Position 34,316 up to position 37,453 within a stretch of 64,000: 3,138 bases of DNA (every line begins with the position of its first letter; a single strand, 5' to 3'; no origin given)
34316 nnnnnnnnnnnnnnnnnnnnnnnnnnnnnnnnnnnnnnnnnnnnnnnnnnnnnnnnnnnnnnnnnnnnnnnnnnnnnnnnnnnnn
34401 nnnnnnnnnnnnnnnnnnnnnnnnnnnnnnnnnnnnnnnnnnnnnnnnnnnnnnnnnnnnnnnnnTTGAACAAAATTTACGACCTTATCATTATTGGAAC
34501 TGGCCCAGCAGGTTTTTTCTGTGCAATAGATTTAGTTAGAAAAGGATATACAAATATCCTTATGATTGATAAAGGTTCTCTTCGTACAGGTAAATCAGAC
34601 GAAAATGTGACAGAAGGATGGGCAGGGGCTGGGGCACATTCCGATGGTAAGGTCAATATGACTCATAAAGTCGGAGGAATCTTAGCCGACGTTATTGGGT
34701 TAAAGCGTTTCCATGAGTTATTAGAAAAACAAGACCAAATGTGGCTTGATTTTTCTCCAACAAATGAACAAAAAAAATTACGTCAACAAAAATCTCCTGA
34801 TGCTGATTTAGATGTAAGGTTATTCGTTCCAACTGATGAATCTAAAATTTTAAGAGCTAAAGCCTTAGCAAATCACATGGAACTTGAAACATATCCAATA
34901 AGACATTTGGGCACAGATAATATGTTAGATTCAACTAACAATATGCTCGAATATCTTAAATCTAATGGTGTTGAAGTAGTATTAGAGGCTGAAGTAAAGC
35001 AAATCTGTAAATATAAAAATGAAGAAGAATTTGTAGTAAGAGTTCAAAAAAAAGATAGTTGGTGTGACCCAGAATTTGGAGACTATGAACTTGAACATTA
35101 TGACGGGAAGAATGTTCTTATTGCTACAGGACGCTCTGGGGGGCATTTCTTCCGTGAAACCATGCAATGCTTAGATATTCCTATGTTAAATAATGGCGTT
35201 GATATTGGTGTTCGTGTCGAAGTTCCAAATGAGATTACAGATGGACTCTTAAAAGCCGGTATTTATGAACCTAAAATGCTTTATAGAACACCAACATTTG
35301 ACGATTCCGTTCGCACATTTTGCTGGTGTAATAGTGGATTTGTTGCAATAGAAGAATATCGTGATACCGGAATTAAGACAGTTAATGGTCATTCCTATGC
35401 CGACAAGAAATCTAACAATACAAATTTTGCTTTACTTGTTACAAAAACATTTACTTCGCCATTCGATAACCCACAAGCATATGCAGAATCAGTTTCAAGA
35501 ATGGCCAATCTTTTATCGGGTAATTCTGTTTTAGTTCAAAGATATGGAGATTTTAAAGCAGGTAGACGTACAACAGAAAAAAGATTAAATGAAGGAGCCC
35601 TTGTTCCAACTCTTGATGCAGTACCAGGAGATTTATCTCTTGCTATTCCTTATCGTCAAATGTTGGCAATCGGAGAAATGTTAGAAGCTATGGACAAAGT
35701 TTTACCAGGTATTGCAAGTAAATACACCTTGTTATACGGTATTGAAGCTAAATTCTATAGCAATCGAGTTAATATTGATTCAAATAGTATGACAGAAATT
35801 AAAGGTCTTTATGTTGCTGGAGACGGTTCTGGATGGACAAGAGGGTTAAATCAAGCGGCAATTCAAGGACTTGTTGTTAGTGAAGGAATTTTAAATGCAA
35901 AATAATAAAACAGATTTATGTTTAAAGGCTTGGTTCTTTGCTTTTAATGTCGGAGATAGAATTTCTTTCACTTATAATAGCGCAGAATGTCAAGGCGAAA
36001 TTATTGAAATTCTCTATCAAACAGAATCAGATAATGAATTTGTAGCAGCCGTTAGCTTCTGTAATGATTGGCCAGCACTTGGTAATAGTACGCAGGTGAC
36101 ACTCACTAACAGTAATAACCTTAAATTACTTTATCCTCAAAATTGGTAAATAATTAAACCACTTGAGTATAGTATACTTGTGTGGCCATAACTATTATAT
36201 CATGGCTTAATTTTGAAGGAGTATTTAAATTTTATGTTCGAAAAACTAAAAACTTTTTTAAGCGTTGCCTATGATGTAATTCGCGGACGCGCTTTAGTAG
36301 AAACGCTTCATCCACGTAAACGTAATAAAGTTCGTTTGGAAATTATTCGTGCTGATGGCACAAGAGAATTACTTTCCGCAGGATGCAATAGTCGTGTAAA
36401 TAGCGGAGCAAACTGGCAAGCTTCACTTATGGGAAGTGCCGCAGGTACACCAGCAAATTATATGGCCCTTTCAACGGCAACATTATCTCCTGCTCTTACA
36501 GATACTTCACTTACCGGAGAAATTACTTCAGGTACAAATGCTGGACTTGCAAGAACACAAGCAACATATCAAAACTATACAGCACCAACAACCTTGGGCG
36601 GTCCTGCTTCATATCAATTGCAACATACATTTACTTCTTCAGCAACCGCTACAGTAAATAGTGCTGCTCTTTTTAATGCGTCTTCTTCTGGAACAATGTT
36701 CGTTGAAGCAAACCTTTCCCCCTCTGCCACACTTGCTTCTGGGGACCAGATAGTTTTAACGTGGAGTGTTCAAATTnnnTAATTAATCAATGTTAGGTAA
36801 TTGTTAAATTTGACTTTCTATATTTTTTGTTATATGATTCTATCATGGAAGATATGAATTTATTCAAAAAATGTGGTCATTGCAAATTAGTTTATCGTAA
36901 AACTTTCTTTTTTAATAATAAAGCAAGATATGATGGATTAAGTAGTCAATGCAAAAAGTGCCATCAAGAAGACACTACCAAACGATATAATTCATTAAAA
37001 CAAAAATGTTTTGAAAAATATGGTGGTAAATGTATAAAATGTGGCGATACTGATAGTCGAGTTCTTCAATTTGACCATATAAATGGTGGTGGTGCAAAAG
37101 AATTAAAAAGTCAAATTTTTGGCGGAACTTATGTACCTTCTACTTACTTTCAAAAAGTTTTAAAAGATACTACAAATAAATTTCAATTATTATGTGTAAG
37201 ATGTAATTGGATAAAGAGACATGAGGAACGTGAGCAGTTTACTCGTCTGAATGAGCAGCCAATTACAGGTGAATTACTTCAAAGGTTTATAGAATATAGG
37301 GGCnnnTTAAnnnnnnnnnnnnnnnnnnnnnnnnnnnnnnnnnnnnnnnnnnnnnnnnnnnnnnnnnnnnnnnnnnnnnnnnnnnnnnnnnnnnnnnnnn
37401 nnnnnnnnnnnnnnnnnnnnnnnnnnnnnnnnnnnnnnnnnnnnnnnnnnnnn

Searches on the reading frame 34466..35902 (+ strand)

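Call 7: search_protein_families(library=pfam, proteins=[window:34466-35902:+], max_evalue=0.01)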
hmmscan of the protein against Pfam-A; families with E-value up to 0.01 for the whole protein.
window:34466-35902:+ (479 aa): 9 families
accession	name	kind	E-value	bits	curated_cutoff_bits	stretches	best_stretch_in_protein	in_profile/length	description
PF21688.3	FAD-depend_C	-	3.8e-11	44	27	1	277-429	41-196/197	FAD-dependent protein, C-terminal domain-like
PF07992.20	Pyr_redox_2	-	5.5e-09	36.3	26.1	1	5-36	1-31/291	Pyridine nucleotide-disulphide oxidoreductase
PF01266.30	DAO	-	4e-06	27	27.9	1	6-224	1-205/353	FAD dependent oxidoreductase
PF03486.20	HI0933_like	-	2.2e-05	24.5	50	1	6-38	2-33/244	HI0933-like protein Rossmann domain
PF13738.12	Pyr_redox_3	-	2.7e-05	24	30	1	8-39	1-32/305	Pyridine nucleotide-disulphide oxidoreductase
PF00890.30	FAD_binding_2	-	0.0005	19.8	20.4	1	6-44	1-38/414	FAD binding domain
PF01134.28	GIDA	-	0.00098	18.7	22.1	0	6-35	1-30/391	Glucose inhibited division protein A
PF00070.33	Pyr_redox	-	0.0031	18.4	22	0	156-186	42-72/82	Pyridine nucleotide-disulphide oxidoreductase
PF13450.12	NAD_binding_8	-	0.0085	16.8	21.9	0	9-49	1-40/68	NAD(P)-binding Rossmann-like domain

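Call 8: search_protein_families(library=phrogs, proteins=[window:34466-35902:+], max_evalue=0.01)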
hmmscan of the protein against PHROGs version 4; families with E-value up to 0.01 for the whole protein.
window:34466-35902:+ (479 aa): 1 family
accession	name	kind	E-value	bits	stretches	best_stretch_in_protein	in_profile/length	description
phrog_6397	-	DNA, RNA and nucleotide metabolism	0.0048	16.5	0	2-39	3-39/473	ribonucleotide reductase large subunit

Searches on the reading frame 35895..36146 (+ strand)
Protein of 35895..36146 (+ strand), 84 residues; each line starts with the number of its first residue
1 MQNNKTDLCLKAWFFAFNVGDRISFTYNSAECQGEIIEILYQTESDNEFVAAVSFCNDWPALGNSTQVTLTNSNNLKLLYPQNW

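Call 7: search_protein_families(library=pfam, proteins=[window:35895-36146:+], max_evalue=0.01)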
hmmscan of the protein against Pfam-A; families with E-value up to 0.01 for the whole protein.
window:35895-36146:+ (84 aa): 0 families

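Call 8: search_protein_families(library=phrogs, proteins=[window:35895-36146:+], max_evalue=0.01)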
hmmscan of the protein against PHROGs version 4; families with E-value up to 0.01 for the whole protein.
window:35895-36146:+ (84 aa): 0 families

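Call 19: list_cluster_members(proteins=[P0002, P0001, window:41543-44875:+, window:35895-36146:+])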
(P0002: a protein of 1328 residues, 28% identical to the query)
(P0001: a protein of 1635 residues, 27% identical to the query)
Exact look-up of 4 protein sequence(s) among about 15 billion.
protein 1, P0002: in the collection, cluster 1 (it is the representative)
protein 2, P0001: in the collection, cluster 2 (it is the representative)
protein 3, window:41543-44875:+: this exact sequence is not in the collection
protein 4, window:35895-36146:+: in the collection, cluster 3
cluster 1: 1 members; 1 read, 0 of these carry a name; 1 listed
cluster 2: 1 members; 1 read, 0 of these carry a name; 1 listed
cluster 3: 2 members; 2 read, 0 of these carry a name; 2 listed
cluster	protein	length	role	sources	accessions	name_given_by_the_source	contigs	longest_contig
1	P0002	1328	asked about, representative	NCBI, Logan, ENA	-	-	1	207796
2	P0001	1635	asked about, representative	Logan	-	-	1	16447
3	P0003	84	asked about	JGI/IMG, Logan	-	-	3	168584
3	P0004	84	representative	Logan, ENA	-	-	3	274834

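Call 30: find_homologous_proteins(query=window:35895-36146:+, max_evalue=0.01)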
Query window:35895-36146:+ (84 aa): 1 proteins with E <= 0.01 among 1 candidates.
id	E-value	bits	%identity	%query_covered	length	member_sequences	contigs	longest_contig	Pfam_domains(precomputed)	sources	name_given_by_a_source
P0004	6.8e-48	178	93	100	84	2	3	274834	-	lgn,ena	-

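Call 51: search_protein_families(library=ncbifam, proteins=[window:35895-36146:+], max_evalue=0.01)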
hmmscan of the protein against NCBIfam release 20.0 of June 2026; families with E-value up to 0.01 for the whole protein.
window:35895-36146:+ (84 aa): 0 families

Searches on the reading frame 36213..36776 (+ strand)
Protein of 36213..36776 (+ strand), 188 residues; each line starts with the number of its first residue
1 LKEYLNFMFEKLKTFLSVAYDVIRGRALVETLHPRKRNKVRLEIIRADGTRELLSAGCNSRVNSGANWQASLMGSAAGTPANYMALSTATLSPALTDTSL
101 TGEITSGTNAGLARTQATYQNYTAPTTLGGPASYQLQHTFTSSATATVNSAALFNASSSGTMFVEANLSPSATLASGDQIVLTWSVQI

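Call 7: search_protein_families(library=pfam, proteins=[window:36213-36776:+], max_evalue=0.01)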
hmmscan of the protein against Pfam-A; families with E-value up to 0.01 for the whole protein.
window:36213-36776:+ (188 aa): 1 family
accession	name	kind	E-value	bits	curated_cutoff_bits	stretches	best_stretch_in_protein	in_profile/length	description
PF23140.1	Gp80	-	6.7e-06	26.9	27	1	73-182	16-120/128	Podophage GP4 fiber I protein gp80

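Call 8: search_protein_families(library=phrogs, proteins=[window:36213-36776:+], max_evalue=0.01)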
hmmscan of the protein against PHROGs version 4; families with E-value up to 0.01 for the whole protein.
window:36213-36776:+ (188 aa): 2 families
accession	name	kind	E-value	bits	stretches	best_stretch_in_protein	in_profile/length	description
phrog_240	-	head and packaging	1.2e-07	32.8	1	76-183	75-180/200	head protein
phrog_5417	-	unknown function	4.4e-07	30.9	1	62-187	36-155/156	-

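Call 101: search_solved_structures(query=window:36213-36776:+, max_evalue=1, show_alignments=1)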
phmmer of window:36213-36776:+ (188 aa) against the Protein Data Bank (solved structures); distinct sequences matched with E-value up to 1: 18.
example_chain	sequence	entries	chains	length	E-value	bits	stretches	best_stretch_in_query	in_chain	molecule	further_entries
9hmx_A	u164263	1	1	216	0.087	15.8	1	95-168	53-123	Peptidoglycan endopeptidase RipA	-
6ewy_A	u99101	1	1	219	0.089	15.8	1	95-168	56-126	Peptidoglycan endopeptidase RipA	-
4q4g_X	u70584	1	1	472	0.26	14.3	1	96-168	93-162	Peptidoglycan endopeptidase RipA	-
4q4t_A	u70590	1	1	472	0.26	14.2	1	96-168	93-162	Peptidoglycan endopeptidase RipA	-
4q4n_A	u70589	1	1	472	0.26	14.2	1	96-168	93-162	Peptidoglycan endopeptidase RipA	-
5hjf_A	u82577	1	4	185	0.4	13.7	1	92-143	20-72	Ferritin, Dps family protein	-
5i4j_A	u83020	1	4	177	0.41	13.6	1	92-143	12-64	Ferritin, Dps family protein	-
5hjh_A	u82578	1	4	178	0.41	13.6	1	92-143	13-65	Ferritin, Dps family protein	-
7rzs_A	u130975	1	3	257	0.43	13.5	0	92-143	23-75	SARS-CoV-2 HR1 L938F linked to a scaffold,Spike protein S2'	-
7rzt_A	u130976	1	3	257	0.44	13.5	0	92-143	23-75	SARS-CoV-2 HR1 S940F linked to a scaffold,Spike protein S2'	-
7rzr_A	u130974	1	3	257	0.49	13.4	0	92-143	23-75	SARS-CoV-2 HR1 D936Y linked to a scaffold,Spike protein S2'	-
7rzq_A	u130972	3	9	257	0.55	13.2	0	92-143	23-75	SARS-CoV-2 HR1 linked to a scaffold,Spike protein S2' | Scaffolded Spike protein S2' HR1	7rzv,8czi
8fa1_A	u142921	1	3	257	0.55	13.2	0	92-143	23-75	Ferritin, Dps family protein and Spike protein S2' chimera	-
7tik_A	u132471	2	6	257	0.55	13.2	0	92-143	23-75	Ferritin, Dps family protein and Spike protein S2' chimera | Scaffolded Spike protein S2' HR1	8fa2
7rzu_A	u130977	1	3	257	0.56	13.2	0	92-143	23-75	SARS-CoV-2 HR1 A942S linked to a scaffold,Spike protein S2'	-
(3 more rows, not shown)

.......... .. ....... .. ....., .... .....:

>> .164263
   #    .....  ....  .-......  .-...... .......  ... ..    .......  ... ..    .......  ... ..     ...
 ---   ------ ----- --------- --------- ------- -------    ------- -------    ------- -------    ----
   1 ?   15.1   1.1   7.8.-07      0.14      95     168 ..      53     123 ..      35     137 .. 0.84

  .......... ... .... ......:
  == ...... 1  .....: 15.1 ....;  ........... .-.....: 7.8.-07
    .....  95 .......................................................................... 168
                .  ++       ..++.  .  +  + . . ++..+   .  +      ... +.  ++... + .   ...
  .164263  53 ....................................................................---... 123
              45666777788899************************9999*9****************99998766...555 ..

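Call 103: search_solved_structures(query=A6, max_evalue=1, show_alignments=1)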
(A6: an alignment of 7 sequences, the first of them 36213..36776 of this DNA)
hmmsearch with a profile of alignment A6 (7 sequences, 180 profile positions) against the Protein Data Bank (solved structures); distinct sequences matched with E-value up to 1: 2.
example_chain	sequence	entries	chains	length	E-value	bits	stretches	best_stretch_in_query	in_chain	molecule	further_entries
8jou_a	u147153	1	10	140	0.00038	23.5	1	115-172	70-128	Virion-associated phage protein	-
8y0y_E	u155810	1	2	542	0.62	13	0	106-176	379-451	123-316 scDb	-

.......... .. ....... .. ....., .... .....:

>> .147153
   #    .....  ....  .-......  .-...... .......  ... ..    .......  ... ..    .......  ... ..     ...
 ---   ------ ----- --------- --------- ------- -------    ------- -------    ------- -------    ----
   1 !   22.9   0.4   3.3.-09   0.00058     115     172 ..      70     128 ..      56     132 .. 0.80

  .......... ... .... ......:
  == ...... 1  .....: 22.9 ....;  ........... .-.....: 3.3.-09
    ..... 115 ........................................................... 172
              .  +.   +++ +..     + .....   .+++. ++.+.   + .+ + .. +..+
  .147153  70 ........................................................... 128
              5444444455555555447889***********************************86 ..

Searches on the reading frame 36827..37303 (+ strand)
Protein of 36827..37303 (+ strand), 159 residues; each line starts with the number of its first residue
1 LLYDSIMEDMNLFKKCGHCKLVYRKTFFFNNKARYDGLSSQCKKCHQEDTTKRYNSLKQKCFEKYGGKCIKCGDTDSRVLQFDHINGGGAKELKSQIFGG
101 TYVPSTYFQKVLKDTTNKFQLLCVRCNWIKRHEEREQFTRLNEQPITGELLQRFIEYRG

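Call 7: search_protein_families(library=pfam, proteins=[window:36827-37303:+], max_evalue=0.01)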
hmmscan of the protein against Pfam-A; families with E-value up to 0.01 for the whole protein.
window:36827-37303:+ (159 aa): 0 families

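Call 8: search_protein_families(library=phrogs, proteins=[window:36827-37303:+], max_evalue=0.01)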
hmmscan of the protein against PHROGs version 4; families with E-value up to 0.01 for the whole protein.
window:36827-37303:+ (159 aa): 12 families
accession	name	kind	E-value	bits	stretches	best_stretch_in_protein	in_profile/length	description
phrog_2255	-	DNA, RNA and nucleotide metabolism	2.8e-19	70.4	1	10-146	50-184/211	HNH endonuclease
phrog_1035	-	DNA, RNA and nucleotide metabolism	2.6e-07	31.8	1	14-144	64-224/271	endonuclease VII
phrog_3106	-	DNA, RNA and nucleotide metabolism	8.2e-07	30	1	39-137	133-227/252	HNH endonuclease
phrog_5558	-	moron, auxiliary metabolic gene and host takeover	2.9e-06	28.6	1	13-75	8-74/130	Lar-like restriction alleviation protein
phrog_2633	-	DNA, RNA and nucleotide metabolism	6.2e-06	27.4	1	9-128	9-117/142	endonuclease VII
phrog_1985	-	DNA, RNA and nucleotide metabolism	1.5e-05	26.1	1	61-140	59-132/184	HNH endonuclease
phrog_4234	-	DNA, RNA and nucleotide metabolism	7.7e-05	23.4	1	44-137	7-89/130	HNH endonuclease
phrog_6611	-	unknown function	0.00012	23.2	1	14-49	142-177/180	-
phrog_2118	-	DNA, RNA and nucleotide metabolism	0.00014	22.5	1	43-144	153-235/301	HNH endonuclease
phrog_6762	-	unknown function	0.00029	21.8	1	11-53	200-242/242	-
phrog_144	-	DNA, RNA and nucleotide metabolism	0.00035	21.3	0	14-85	23-105/175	HNH endonuclease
phrog_2214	-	DNA, RNA and nucleotide metabolism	0.0015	18.7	0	44-86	171-212/429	HNH endonuclease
